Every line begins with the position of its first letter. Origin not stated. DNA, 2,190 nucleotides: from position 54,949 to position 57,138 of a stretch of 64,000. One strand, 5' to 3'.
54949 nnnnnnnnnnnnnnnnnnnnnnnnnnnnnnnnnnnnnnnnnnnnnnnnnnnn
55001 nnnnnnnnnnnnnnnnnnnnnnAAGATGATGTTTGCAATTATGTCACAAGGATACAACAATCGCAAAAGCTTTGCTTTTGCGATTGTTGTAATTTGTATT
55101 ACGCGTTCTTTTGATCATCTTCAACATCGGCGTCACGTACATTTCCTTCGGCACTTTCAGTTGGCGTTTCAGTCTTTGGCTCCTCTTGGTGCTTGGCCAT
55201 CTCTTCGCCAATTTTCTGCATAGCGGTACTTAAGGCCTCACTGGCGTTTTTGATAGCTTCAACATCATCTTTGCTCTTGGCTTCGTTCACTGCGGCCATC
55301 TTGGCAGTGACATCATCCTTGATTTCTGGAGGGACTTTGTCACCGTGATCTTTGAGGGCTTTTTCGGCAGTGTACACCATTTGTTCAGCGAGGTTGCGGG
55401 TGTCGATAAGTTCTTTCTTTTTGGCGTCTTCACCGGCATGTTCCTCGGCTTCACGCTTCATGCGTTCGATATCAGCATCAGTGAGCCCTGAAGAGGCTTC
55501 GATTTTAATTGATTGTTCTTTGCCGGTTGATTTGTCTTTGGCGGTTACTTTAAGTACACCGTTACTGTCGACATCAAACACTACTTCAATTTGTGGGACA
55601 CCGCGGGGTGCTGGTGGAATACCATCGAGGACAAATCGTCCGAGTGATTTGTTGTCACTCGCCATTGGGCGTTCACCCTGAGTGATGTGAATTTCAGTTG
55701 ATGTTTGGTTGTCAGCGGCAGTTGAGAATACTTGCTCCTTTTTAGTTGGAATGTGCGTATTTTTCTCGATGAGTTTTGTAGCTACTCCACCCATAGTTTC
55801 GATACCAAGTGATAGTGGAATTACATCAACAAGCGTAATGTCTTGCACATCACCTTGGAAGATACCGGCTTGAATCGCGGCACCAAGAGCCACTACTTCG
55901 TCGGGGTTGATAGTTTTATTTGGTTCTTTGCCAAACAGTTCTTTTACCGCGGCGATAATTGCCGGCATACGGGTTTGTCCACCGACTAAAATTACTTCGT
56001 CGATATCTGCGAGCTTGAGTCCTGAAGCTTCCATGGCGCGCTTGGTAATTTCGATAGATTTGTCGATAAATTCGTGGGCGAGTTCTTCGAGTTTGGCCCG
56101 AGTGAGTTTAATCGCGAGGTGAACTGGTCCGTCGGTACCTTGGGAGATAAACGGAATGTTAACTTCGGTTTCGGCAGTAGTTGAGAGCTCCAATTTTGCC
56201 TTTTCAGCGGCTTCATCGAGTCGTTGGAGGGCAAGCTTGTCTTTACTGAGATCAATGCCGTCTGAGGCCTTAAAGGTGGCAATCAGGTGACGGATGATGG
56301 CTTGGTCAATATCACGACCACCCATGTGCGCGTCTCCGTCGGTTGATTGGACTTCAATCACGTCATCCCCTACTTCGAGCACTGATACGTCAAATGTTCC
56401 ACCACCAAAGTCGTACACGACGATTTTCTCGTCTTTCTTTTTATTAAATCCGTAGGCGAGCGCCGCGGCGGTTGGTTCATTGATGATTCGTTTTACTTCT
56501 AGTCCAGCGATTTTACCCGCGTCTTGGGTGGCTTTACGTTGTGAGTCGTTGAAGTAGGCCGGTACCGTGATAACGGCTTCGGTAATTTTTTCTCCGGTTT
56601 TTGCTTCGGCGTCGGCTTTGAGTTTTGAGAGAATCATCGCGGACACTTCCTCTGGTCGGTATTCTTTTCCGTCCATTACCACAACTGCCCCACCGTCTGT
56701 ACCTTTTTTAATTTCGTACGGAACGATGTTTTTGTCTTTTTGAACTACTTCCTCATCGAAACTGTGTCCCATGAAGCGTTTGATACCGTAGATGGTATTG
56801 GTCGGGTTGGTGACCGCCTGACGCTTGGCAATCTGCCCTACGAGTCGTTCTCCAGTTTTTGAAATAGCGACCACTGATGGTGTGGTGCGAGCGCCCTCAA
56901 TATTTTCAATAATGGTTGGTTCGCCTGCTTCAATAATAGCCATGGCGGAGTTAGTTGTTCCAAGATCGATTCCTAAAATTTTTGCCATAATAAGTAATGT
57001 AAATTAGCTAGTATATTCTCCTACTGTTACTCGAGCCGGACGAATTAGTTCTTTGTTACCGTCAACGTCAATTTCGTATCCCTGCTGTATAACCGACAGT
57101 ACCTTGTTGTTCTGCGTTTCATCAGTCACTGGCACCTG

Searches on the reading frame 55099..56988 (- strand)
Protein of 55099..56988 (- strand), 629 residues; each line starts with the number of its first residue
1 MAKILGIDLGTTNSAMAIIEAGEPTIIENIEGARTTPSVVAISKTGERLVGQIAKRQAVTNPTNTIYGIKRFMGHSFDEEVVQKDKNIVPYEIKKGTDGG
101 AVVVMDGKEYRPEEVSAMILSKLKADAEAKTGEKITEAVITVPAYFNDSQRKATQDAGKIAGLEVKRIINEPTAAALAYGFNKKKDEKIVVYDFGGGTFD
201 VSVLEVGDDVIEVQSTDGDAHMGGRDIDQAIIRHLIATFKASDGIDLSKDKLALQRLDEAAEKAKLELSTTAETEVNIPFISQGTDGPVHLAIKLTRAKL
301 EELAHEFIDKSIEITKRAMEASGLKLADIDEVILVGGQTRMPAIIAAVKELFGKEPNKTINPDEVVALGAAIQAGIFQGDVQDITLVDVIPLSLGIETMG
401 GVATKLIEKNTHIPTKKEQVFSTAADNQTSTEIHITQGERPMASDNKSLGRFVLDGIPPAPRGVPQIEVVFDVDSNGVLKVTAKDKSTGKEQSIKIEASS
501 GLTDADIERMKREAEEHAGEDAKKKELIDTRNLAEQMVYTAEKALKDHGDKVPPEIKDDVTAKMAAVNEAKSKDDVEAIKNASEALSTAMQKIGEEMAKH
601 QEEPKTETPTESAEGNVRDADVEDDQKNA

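Call 44: search_protein_families(library=pfam, proteins=[window:55099-56988:-], max_evalue=0.00001)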
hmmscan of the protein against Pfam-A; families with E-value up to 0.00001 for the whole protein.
window:55099-56988:- (629 aa): 2 families
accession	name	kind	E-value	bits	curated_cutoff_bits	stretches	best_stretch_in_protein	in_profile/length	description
PF00012.26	HSP70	-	6.4e-243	807.8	20.6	1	4-598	1-598/599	Hsp70 protein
PF06723.19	MreB_Mbl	-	7.2e-14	51.8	27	1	119-372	77-317/327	MreB/Mbl protein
